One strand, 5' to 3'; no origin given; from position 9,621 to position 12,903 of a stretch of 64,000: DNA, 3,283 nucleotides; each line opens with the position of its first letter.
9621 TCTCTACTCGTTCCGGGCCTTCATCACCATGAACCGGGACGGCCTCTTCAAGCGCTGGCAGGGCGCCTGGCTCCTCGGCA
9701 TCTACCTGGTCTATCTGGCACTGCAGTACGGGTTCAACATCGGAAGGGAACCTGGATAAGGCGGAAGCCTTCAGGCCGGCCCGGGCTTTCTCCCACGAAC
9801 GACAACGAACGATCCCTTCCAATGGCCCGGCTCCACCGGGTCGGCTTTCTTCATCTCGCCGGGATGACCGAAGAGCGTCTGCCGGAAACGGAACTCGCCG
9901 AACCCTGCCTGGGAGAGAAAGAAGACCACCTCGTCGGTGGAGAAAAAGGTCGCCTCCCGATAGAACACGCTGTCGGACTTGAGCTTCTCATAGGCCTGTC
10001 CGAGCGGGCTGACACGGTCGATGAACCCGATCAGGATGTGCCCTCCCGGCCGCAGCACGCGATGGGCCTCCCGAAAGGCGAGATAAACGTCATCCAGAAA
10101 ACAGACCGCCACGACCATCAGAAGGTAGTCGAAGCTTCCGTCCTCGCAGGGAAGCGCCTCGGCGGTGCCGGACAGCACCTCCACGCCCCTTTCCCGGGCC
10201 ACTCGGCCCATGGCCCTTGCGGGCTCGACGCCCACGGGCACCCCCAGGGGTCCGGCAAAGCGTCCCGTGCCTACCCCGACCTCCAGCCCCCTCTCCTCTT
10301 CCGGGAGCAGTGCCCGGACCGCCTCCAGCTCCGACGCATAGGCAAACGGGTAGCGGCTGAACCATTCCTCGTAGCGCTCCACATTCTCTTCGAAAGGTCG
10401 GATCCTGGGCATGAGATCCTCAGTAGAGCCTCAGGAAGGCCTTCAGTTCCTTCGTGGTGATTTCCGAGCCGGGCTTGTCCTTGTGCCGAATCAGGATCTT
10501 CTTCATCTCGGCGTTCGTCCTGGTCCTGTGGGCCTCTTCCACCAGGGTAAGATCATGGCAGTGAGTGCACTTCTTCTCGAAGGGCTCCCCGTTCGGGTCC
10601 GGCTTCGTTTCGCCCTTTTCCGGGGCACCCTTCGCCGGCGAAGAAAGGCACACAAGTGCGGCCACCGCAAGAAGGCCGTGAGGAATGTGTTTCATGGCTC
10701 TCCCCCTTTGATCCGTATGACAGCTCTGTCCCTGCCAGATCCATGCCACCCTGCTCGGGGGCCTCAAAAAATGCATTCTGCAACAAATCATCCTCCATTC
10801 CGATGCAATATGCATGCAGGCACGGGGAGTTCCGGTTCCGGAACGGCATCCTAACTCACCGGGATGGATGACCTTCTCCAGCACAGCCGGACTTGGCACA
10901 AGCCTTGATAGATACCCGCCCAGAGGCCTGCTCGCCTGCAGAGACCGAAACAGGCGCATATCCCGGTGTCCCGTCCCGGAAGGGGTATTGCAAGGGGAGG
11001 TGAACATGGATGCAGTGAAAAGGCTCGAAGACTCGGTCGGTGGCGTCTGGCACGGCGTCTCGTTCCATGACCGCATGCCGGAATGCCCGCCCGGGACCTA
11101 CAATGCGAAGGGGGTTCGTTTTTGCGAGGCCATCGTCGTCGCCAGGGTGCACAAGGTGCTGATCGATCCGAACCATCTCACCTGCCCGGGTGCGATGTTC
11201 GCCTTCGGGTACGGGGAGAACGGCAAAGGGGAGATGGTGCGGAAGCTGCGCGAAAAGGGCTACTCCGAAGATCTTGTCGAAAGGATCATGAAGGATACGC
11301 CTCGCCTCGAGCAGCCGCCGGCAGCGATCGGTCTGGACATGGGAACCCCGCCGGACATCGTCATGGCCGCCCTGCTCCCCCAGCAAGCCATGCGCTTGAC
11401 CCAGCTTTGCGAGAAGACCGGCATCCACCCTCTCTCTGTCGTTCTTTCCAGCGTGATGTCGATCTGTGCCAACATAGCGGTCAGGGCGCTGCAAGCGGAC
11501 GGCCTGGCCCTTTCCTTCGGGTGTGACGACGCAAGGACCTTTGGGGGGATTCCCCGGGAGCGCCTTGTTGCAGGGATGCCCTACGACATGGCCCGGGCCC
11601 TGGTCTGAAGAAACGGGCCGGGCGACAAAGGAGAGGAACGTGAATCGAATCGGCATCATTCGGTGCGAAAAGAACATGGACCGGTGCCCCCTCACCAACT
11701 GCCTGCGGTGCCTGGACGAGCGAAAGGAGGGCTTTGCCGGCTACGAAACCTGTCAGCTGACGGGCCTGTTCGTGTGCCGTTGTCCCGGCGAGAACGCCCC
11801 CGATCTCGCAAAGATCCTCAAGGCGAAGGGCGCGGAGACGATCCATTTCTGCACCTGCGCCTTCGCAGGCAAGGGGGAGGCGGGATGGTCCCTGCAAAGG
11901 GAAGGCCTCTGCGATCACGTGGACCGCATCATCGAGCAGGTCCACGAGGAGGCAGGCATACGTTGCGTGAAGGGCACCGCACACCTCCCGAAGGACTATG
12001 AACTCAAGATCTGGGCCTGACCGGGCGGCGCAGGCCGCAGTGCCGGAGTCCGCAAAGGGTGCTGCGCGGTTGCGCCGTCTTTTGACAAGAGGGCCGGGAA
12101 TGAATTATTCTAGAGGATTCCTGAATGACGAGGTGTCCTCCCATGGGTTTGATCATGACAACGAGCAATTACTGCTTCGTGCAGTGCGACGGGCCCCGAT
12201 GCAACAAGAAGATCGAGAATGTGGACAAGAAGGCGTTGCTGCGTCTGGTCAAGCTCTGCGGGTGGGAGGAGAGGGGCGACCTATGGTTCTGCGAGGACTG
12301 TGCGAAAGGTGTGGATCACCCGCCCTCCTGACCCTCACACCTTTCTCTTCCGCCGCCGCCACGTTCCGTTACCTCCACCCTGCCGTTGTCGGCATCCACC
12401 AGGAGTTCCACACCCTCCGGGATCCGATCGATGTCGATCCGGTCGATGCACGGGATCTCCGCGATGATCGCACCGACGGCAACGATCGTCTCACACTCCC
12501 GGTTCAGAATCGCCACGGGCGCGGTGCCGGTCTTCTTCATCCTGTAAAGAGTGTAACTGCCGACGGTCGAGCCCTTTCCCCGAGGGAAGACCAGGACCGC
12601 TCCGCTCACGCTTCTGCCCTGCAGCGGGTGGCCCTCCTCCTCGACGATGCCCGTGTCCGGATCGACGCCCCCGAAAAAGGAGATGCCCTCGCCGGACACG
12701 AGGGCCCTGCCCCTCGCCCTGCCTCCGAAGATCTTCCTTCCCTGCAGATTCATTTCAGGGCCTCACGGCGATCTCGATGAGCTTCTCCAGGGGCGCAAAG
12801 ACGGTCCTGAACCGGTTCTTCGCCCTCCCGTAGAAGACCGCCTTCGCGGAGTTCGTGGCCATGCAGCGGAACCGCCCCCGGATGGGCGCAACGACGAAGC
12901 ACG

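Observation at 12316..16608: Archaeal-type mevalonate-pathway enzymes (two-subunit aconitase X + UbiD decarboxylase) divergent from a bacterial-type HMG-CoA synthase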

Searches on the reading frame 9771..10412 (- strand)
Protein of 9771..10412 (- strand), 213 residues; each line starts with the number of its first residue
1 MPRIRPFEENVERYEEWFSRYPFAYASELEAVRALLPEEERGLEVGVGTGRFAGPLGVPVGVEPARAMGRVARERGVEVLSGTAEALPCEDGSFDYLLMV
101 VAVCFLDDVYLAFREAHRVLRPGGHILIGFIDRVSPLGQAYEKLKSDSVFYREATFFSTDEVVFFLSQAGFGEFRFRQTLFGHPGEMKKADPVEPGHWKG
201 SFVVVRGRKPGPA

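Call 6: search_protein_families(library=pfam, proteins=[window:9771-10412:-])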
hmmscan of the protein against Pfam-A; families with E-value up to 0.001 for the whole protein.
window:9771-10412:- (213 aa): 6 families
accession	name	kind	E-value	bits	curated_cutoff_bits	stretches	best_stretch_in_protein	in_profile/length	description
PF08241.18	Methyltransf_11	-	3.6e-17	63.2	21.2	1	43-128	1-95/95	Methyltransferase domain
PF13649.12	Methyltransf_25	-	7.2e-12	46.3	27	1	43-124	2-97/97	Methyltransferase domain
PF01209.24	Ubie_methyltran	-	2.6e-07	30.7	20.1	1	76-141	99-166/233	ubiE/COQ5 methyltransferase family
PF13489.12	Methyltransf_23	-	8.7e-07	29.2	27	1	25-171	9-159/164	Methyltransferase domain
PF08242.18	Methyltransf_12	-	1.9e-05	25.7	30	1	43-126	1-98/98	Methyltransferase domain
PF13847.12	Methyltransf_31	-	3.2e-05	24.1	27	1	76-154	55-130/145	Methyltransferase domain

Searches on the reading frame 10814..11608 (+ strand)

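Call 6: search_protein_families(library=pfam, proteins=[window:10814-11608:+])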
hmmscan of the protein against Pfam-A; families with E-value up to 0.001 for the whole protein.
window:10814-11608:+ (264 aa): 2 families
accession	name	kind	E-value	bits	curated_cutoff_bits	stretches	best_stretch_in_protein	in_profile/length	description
PF02596.20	DUF169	-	1.6e-22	80.8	27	1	81-264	14-207/209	Uncharacterised ArCR, COG2043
PF21982.2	RecX_HTH1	-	0.00069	20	26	0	138-159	16-37/40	RecX, first three-helix domain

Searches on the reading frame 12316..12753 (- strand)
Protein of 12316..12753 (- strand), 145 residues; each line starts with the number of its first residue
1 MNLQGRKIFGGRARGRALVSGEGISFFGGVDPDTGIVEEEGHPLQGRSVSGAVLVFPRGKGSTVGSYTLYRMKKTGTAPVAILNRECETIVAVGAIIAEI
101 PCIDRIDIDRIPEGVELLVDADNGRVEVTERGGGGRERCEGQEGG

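Call 3: search_protein_families(library=pfam, proteins=[window:12316-12753:-])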
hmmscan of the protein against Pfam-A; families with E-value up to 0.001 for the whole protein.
window:12316-12753:- (145 aa): 1 family
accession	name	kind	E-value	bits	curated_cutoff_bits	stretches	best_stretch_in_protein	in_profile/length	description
PF01989.23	AcnX_swivel_put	-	8.4e-34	115.7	27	1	24-102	1-79/80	Aconitase X swivel domain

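Call 4: search_protein_families(library=ncbifam, proteins=[window:12316-12753:-])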
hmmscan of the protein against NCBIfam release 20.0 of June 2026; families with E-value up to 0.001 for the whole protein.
window:12316-12753:- (145 aa): 2 families
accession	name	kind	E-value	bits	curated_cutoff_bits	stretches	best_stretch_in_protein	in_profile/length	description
NF003046.0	PRK03955.1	equivalog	5.7e-50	168.6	163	1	1-130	2-131/132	DUF126 domain-containing protein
NF051439.1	C3LHypDHLhpIPSEAE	equivalog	1.5e-22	79.8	700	1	7-100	2-95/555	cis-3-hydroxy-L-proline dehydratase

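Call 9: search_solved_structures(query=window:12316-12753:-, max_evalue=0.001)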
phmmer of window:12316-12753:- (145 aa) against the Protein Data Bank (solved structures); distinct sequences matched with E-value up to 0.001: 5.
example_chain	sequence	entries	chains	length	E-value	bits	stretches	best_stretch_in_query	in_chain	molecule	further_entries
7cnr_B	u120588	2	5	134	1e-42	148.9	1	3-132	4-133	UPF0107 protein TK1248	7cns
2hi6_A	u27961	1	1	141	6.6e-34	120.3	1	6-130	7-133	UPF0107 protein AF0055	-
7cnp_A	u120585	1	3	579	5.4e-17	65.4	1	4-99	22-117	cis-3-hydroxy-L-proline dehydratase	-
7d2r_A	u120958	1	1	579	5.4e-17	65.4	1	4-99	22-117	cis-3-hydroxy-L-proline dehydratase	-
7cnq_A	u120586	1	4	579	1.4e-16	64.1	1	4-99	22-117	cis-3-hydroxy-L-proline dehydratase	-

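Call 23: search_solved_structures(query=window:12316-12753:-, max_evalue=1e-10, show_alignments=3)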
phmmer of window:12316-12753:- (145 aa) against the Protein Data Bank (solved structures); distinct sequences matched with E-value up to 1e-10: 5.
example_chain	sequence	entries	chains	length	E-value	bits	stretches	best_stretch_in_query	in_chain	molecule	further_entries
7cnr_B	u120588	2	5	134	1e-42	148.9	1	3-132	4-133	UPF0107 protein TK1248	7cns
2hi6_A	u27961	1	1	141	6.6e-34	120.3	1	6-130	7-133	UPF0107 protein AF0055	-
7cnp_A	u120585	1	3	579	5.4e-17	65.4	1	4-99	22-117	cis-3-hydroxy-L-proline dehydratase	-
7d2r_A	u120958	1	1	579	5.4e-17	65.4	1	4-99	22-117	cis-3-hydroxy-L-proline dehydratase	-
7cnq_A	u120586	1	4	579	1.4e-16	64.1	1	4-99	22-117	cis-3-hydroxy-L-proline dehydratase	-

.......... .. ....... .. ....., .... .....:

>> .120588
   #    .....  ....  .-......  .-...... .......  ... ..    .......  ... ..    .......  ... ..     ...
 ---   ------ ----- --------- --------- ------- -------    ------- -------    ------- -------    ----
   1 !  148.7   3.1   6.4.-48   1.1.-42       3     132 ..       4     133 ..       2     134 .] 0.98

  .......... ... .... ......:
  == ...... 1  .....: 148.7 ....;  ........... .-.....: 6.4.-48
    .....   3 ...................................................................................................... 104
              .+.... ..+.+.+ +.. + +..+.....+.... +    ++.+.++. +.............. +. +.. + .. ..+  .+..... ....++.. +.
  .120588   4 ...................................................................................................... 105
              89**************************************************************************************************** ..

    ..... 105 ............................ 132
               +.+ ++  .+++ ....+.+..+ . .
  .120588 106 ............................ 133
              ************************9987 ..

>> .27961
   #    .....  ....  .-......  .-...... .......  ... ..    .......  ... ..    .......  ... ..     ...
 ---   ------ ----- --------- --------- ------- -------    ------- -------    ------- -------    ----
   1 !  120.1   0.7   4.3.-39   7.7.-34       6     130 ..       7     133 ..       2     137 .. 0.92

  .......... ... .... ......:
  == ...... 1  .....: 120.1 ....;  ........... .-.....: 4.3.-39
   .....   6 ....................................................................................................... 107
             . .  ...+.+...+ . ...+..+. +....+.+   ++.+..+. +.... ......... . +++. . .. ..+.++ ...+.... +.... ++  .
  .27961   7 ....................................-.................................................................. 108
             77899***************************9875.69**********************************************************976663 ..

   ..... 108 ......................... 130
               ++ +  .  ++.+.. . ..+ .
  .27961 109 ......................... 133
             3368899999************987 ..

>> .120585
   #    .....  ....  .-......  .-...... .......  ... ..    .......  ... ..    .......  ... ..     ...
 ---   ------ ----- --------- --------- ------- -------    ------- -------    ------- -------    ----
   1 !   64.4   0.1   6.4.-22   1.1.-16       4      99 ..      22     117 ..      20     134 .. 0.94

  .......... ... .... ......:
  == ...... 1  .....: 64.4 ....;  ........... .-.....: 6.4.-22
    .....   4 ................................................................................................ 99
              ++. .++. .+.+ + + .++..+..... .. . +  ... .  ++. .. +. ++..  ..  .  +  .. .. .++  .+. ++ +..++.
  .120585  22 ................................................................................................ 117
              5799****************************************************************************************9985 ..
